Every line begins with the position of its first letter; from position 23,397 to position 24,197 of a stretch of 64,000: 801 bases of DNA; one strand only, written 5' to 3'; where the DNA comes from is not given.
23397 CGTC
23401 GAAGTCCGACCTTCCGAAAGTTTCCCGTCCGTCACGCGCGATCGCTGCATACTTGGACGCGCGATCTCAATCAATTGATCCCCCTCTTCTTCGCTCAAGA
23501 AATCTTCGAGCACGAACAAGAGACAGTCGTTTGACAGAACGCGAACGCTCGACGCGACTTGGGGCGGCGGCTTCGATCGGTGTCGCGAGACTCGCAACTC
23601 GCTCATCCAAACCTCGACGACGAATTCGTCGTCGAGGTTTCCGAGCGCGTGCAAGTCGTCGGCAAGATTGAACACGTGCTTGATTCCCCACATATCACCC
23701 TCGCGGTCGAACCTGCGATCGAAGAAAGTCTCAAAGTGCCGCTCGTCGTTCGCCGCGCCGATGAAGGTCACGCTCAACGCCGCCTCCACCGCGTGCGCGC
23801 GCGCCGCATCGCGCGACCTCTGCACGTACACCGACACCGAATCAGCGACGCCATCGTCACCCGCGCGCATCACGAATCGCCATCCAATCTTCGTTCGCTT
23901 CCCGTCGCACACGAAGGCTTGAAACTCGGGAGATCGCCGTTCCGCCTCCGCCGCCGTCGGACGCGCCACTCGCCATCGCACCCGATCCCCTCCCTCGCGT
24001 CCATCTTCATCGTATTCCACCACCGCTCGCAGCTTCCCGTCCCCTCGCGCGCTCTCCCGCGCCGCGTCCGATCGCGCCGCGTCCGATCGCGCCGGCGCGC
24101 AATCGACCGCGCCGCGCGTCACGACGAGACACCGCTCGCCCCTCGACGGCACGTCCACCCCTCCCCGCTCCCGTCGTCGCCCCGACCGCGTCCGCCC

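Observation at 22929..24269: Unusual MATH + prolyl-4-hydroxylase domain fusion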

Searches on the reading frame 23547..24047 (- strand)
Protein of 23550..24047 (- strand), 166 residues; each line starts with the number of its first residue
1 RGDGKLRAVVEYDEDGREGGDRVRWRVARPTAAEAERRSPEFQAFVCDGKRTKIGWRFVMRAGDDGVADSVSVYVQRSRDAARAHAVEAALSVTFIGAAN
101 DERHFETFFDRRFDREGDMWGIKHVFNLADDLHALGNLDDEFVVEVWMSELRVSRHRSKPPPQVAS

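Call 10: search_solved_structures(query=window:23550-24047:-, max_evalue=10, show_alignments=2)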
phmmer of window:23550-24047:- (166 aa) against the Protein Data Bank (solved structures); distinct sequences matched with E-value up to 10: 1.
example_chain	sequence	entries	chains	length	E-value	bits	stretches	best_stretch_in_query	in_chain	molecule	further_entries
7sq4_A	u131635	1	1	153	0.071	16.2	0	12-39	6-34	Designed trefoil knot protein, variant 2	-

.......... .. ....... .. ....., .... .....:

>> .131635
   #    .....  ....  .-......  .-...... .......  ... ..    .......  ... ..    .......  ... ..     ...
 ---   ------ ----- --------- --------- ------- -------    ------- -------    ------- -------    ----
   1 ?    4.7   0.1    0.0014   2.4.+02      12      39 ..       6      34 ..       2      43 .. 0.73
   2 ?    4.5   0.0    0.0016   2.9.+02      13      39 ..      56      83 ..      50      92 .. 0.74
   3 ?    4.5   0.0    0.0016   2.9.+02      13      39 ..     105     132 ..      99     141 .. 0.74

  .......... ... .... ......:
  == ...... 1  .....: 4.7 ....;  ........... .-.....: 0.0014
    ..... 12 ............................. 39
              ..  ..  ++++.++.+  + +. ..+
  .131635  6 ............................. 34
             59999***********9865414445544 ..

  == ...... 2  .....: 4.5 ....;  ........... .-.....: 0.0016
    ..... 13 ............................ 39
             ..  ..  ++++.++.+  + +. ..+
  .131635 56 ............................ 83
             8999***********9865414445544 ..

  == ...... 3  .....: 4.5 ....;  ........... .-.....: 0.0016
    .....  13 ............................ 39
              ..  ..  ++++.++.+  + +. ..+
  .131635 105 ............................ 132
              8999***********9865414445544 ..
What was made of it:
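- Tried and rejected: phmmer of the N-terminal module alone against the PDB found nothing relevant (call 10).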

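Call 13: search_solved_structures(query=A2, max_evalue=10, show_alignments=3)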
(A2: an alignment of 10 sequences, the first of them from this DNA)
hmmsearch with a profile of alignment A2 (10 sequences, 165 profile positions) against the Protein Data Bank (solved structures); distinct sequences matched with E-value up to 10: 12.
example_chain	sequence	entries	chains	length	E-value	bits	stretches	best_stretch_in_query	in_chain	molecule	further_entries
2xxn_A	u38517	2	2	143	0.00095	22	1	67-144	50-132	UBIQUITIN CARBOXYL-TERMINAL HYDROLASE 7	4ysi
12zj_A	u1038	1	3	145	0.00097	22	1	67-144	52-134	Ubiquitin carboxyl-terminal hydrolase 7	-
4kg9_A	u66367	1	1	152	0.001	21.9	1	67-144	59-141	Ubiquitin carboxyl-terminal hydrolase 7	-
2f1y_A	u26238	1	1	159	0.0014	21.4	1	67-145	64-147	HAUSP/USP7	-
4jjq_A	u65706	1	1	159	0.0015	21.4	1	67-145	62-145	Ubiquitin carboxyl-terminal hydrolase 7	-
2f1x_A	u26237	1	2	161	0.0015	21.4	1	67-145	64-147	HAUSP/USP7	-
1yy6_A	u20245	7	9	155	0.0015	21.3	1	67-144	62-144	Ubiquitin carboxyl-terminal hydrolase 7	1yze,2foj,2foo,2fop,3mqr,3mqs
2f1w_A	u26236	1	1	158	0.0016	21.3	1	67-144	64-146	Ubiquitin carboxyl-terminal hydrolase 7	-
2f1z_A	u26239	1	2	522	0.0071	19.2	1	66-145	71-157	Ubiquitin carboxyl-terminal hydrolase 7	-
9plr_C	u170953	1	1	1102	0.024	17.5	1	67-145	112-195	Ubiquitin carboxyl-terminal hydrolase 7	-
9k2w_A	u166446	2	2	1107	0.024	17.5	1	67-145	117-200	Ubiquitin carboxyl-terminal hydrolase 7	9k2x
3gi7_A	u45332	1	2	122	0.57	13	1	103-154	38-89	Secreted protein of unknown function DUF1311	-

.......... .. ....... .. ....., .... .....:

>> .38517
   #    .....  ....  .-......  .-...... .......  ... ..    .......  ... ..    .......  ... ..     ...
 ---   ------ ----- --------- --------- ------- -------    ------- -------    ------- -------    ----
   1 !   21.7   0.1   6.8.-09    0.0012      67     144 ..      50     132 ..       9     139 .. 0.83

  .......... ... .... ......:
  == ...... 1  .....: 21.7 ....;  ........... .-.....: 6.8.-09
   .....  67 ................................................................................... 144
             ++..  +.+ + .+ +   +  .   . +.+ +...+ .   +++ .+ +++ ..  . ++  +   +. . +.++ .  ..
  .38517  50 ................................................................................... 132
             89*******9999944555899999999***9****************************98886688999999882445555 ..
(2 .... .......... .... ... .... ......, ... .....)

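Call 14: search_protein_families(library=pfam, alignment_id=A2, max_evalue=1)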
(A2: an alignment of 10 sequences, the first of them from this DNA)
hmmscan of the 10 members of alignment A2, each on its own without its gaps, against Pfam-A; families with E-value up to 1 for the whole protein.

A. member 1, seq(167 aa): 1 family
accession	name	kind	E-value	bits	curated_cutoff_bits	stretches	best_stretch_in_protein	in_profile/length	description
PF16290.10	DUF4936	-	0.15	13.1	28.8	1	25-108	4-90/91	Domain of unknown function (DUF4936)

B. families by the number of members that match (of 10 scanned): 8 families
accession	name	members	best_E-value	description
PF22486.2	MATH_2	4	0.00064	MATH domain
PF00917.32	MATH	2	0.02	MATH domain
PF11141.13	DUF2914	2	0.082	Protein of unknown function (DUF2914)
PF11596.13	DUF3246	1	0.032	Protein of unknown function (DUF3246)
PF16290.10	DUF4936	1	0.15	Domain of unknown function (DUF4936)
PF22135.1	Cwp8_D3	1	0.16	Cell wall binding protein Cwp8 domain 3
PF02369.22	Big_1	1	0.22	Bacterial Ig-like domain (group 1)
PF04889.17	Cwf_Cwc_15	1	0.38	Cwf15/Cwc15 cell cycle control protein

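Call 23: search_protein_representatives(protein=window:23550-24047:-)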
Query: 166 residues. Proteins with E-value up to 0.001 (for the whole library): 5; up to 1e-10: 3; up to 1e-30: 1. The best 5 are listed.
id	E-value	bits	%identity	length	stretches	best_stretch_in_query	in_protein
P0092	2.1e-100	349.7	95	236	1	1-166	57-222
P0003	4.5e-25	104.7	51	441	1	13-152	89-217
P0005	4.5e-17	78.7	45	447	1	13-166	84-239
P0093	2.6e-09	53.5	27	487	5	63-132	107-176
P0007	2.6e-07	47.0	34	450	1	17-162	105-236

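Call 24: search_protein_families(library=pfam, proteins=[P0093], max_evalue=0.1)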
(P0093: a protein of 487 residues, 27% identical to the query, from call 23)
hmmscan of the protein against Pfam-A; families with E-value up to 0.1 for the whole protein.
P0093 (487 aa): 9 families
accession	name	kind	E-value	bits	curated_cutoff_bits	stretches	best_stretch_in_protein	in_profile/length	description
PF08412.15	Ion_trans_N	-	7.9e-08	32.2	27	0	33-50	12-29/44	Ion transport protein N-terminal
PF17335.7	IES5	-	1.5e-06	28.9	25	0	33-74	70-112/113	Ino80 complex subunit 5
PF04180.19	LTV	-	1.1e-05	26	28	0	313-353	280-317/378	Low temperature viability protein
PF08447.18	PAS_3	-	1.8e-05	25.3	25.6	0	113-128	51-66/89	PAS fold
PF01034.25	Syndecan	-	0.00012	22.4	25.2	0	14-36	30-53/64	Syndecan domain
PF07826.16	IMP_cyclohyd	-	0.0012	19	28.1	0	63-118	119-174/192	IMP cyclohydrolase-like protein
PF24255.1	DUF7456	-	0.0056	16.7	27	0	104-133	3-32/54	Family of unknown function (DUF7456)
PF14122.12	YokU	-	0.008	16.6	27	0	82-105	61-84/87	YokU-like protein, putative antitoxin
PF03485.21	Arg_tRNA_synt_N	-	0.029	15.4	21.5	0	86-123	9-48/85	Arginyl tRNA synthetase N terminal domain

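Call 34: predict_structure(alignment_id=A2)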
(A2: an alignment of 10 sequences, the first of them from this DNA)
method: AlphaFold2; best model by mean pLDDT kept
length: 167 residues; sequences in the alignment: 10
mean_pLDDT: 74.1   pTM: 0.72
mean pLDDT of the five models: 74.1, 71.8, 71.6, 70.2, 69.9
residues with pLDDT >= 90: 14; 70-90: 102; 50-70: 37; < 50: 14
segments of 3 or more residues with pLDDT < 50: 154-167
pLDDT, mean of each block of 10 residues (from residue 1): 71 60 84 83 70 83 84 85 69 81 82 88 80 60 80 48 40
secondary structure, 60 per line:
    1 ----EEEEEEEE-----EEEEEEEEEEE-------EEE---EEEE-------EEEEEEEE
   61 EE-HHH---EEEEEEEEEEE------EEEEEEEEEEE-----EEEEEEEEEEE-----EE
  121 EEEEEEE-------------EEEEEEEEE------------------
elements in order: E5-12 E18-28 E36-38 E42-45 E53-62 E70-80 E87-97 E103-113 E119-127 E141-149
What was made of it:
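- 23598..24038 (-): aa 78-224: divergent MATH/TRAF-C-like beta-sandwich. Signature positions are W99, S113, F116, W130, S146/Y148 and W194-G195-I196. Model pLDDT 74, pTM 0.72 (call 34).
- On MATH / TRAF-C domain (Pfam PF00917, PF22486): AlphaFold model of aa 75-241 (pLDDT 74, pTM 0.72; call 34).
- It folds into a confident domain (call 34).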

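Call 45: find_homologous_proteins(query=A2, max_evalue=0.01)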
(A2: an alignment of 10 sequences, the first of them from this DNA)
Query A2 (10 sequences) (167 aa, profile of the alignment): 1 proteins with E <= 0.01 among 8000 candidates.
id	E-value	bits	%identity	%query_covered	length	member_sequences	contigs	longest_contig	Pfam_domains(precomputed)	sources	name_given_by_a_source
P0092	2.7e-51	191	95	100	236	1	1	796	-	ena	-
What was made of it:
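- Tried and rejected: The word-indexed search with the module alignment A2 returned only one near-identical fragment (call 45).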

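Call 54: search_solved_structures(query=A3, max_evalue=10, show_alignments=1)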
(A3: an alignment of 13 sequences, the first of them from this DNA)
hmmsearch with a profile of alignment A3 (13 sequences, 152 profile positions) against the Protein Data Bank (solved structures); distinct sequences matched with E-value up to 10: 14.
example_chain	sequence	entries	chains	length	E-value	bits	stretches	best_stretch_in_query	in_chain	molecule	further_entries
2f1y_A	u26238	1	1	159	0.00098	22.2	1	55-142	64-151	HAUSP/USP7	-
2xxn_A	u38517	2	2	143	0.0016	21.5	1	55-140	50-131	UBIQUITIN CARBOXYL-TERMINAL HYDROLASE 7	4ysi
12zj_A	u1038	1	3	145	0.0016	21.5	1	55-140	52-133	Ubiquitin carboxyl-terminal hydrolase 7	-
7liq_A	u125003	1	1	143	0.0019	21.3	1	10-125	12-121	Speckle-type POZ protein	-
2f1x_A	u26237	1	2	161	0.0019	21.2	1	55-140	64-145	HAUSP/USP7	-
4kg9_A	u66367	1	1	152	0.0019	21.2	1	55-140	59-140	Ubiquitin carboxyl-terminal hydrolase 7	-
1yy6_A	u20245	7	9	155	0.002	21.2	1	55-140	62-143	Ubiquitin carboxyl-terminal hydrolase 7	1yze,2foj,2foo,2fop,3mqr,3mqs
2f1w_A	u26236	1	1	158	0.0021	21.1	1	55-140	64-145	Ubiquitin carboxyl-terminal hydrolase 7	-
4jjq_A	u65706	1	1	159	0.0021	21.1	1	55-140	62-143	Ubiquitin carboxyl-terminal hydrolase 7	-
2cr2_A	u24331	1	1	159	0.0032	20.5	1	10-140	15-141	Speckle-type POZ protein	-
7lio_A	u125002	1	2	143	0.0066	19.5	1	10-125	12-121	Speckle-type POZ protein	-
2f1z_A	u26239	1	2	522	0.016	18.3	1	55-139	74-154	Ubiquitin carboxyl-terminal hydrolase 7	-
9plr_C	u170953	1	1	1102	0.044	16.8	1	55-139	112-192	Ubiquitin carboxyl-terminal hydrolase 7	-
9k2w_A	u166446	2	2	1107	0.044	16.8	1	55-139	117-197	Ubiquitin carboxyl-terminal hydrolase 7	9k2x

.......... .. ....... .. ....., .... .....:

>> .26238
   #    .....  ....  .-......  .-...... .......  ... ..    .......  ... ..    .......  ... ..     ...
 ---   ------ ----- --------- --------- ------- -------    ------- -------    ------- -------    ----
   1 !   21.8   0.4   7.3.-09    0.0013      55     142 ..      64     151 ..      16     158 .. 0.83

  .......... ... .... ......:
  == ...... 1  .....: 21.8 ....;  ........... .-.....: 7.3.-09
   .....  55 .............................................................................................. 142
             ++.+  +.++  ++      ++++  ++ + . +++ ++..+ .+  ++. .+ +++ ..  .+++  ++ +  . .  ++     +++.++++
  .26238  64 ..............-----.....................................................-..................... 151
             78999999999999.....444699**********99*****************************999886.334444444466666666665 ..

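Call 68: search_solved_structures(query=A5, max_evalue=10, show_alignments=2)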
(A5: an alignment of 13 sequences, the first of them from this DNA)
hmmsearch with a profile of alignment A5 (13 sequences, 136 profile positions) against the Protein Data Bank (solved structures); distinct sequences matched with E-value up to 10: 41.
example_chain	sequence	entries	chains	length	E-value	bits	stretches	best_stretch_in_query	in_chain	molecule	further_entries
7liq_A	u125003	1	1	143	3.3e-06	30.2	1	11-109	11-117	Speckle-type POZ protein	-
7d3d_A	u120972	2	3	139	5.2e-06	29.6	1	11-109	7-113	Speckle-type POZ protein | Speckle type BTB/POZ protein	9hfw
9hgh_A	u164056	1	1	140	5.2e-06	29.6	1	11-109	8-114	Speckle type BTB/POZ protein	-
9hgg_A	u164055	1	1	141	5.3e-06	29.6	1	11-109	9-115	Speckle-type POZ protein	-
6f8f_D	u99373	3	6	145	5.3e-06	29.5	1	11-109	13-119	Speckle-type POZ protein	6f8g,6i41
3ivb_A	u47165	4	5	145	5.3e-06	29.5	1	11-109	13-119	Speckle-type POZ protein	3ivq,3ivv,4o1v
7kpi_A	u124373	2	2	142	5.4e-06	29.5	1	11-109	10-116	Speckle-type POZ protein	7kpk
9hfu_A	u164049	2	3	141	5.4e-06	29.5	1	11-109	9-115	Speckle type BTB/POZ protein | Speckle-type POZ protein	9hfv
2cr2_A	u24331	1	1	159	5.8e-06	29.4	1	11-109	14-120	Speckle-type POZ protein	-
6i5p_A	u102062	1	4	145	6.2e-06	29.3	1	11-109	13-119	Speckle-type POZ protein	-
6i7a_A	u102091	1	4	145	7e-06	29.2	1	11-108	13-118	Speckle-type POZ protein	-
6i68_A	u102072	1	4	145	7.6e-06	29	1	11-109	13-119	Speckle-type POZ protein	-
3hqh_A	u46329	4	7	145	8.8e-06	28.8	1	11-108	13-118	Speckle-type POZ protein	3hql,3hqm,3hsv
7klz_A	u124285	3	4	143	9.4e-06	28.7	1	11-108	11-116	Speckle-type POZ protein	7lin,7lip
7lio_A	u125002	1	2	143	1.3e-05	28.3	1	11-109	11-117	Speckle-type POZ protein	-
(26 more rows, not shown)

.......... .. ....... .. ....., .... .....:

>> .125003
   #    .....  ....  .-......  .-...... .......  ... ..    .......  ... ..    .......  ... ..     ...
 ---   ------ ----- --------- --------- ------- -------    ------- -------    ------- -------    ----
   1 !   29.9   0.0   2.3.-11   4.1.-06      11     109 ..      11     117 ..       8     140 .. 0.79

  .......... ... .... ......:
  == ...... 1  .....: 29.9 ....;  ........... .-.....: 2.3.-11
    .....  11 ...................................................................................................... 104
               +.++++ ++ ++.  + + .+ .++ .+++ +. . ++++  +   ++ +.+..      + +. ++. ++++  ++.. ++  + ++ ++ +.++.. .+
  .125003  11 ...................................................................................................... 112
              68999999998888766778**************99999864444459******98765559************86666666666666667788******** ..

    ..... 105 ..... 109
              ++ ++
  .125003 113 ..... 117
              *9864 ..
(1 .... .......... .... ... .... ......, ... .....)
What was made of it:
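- On MATH / TRAF-C domain (Pfam PF00917, PF22486): Family profile A5 against all PDB sequences: 32 of the top 32 are SPOP/USP7 MATH, best E 3.3e-6, and noise begins at E > 1 (call 68).
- Checked: With A5, the top 32 distinct PDB sequences are all SPOP/USP7 MATH, best E 3.3e-6, and the next hits have E > 1 (call 68).
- The aromatic or hydrophobic character of SPOP groove positions Y87, W131 and F133 is kept as Y148, W194 and I196 (alignment in call 68). Three successively broader family profiles hit MATH domains exclusively, and the E-value improves to 3.3e-6 as diversity is added (calls 13, 54, 68).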

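Call 71: fold_search(model_id=the predicted structure, library=pdb)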
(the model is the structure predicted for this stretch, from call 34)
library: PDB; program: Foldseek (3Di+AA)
matches with E <= 10: 984; with E <= 0.001: 82
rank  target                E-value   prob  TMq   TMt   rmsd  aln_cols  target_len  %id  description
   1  8dwu_B                1.3e-06  1.00  0.59  0.31  14.0       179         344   18  SPOP W22R Form 1 (released 2023-01-18)
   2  3ivb_A                7.3e-06  1.00  0.58  0.69   5.3       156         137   19  Structures of SPOP-Substrate Complexes: Insights into Architectures of BTB-Cul3 Ubiquitin Ligases: SPOPMATH-MacroH2ASB (released 2009-10-20)
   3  9hfu_A                1.1e-05  1.00  0.60  0.70   5.8       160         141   19  Caprin1 peptide bound to SPOP MATH domain (released 2025-04-23)
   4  6i7a_G                1.2e-05  1.00  0.61  0.74   3.2       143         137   18  Co-crystal structure of human SPOP MATH domain (D140N) and human BRD3 fragment (released 2019-05-08)
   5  7klz_A                1.2e-05  1.00  0.56  0.66   3.8       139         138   20  Structure of SPOP MATH domain in complex with a Geminin peptide (released 2021-08-18)
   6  9out_A                1.3e-05  1.00  0.58  0.30  15.0       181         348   16  SPOP double donut locally refined MATH domains (released 2025-07-30)
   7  9hgg_A                1.5e-05  1.00  0.59  0.70   5.6       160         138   17  SETD2 peptide bound to SPOP MATH domain (released 2025-04-23)
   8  9hfu_B                1.5e-05  1.00  0.60  0.70   5.7       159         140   17  Caprin1 peptide bound to SPOP MATH domain (released 2025-04-23)
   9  6i41_A                1.8e-05  1.00  0.63  0.74   3.4       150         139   17  Co-crystal structure of human SPOP MATH domain (wild-type) and human BRD3 fragment (released 2019-05-08)
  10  8dws_A                1.8e-05  1.00  0.56  0.29  14.2       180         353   15  Full-length E47K SPOP (released 2023-01-18)
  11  9out_B                1.8e-05  1.00  0.56  0.29  15.7       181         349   16  SPOP double donut locally refined MATH domains (released 2025-07-30)
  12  8dwu_C                1.9e-05  1.00  0.54  0.29  10.5       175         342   16  SPOP W22R Form 1 (released 2023-01-18)
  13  8dws_H                2.0e-05  1.00  0.52  0.28  12.8       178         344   18  Full-length E47K SPOP (released 2023-01-18)
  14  7liq                  2.1e-05  1.00  0.61  0.70   3.7       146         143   19  X-ray structure of SPOP MATH domain (S119A) (released 2021-04-14)
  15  8dwv_E                2.1e-05  1.00  0.57  0.30  13.7       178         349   16  Full-length wild type SPOP (released 2023-01-18)
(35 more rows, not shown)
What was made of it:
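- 23598..24038 (-): Foldseek E 1.3e-6 (call 71).
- On MATH / TRAF-C domain (Pfam PF00917, PF22486): Foldseek: top 50 all SPOP/USP7, TM-score (target-normalised) about 0.7 (call 71).
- Checked: The top 50 Foldseek hits are all SPOP/USP7 MATH, best E 1.3e-6 (call 71).
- Foldseek probability 1.00 (call 71). The closest sequence relatives of the module are SPOP and USP7, whose MATH domains are monomeric peptide binders (calls 68, 71).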
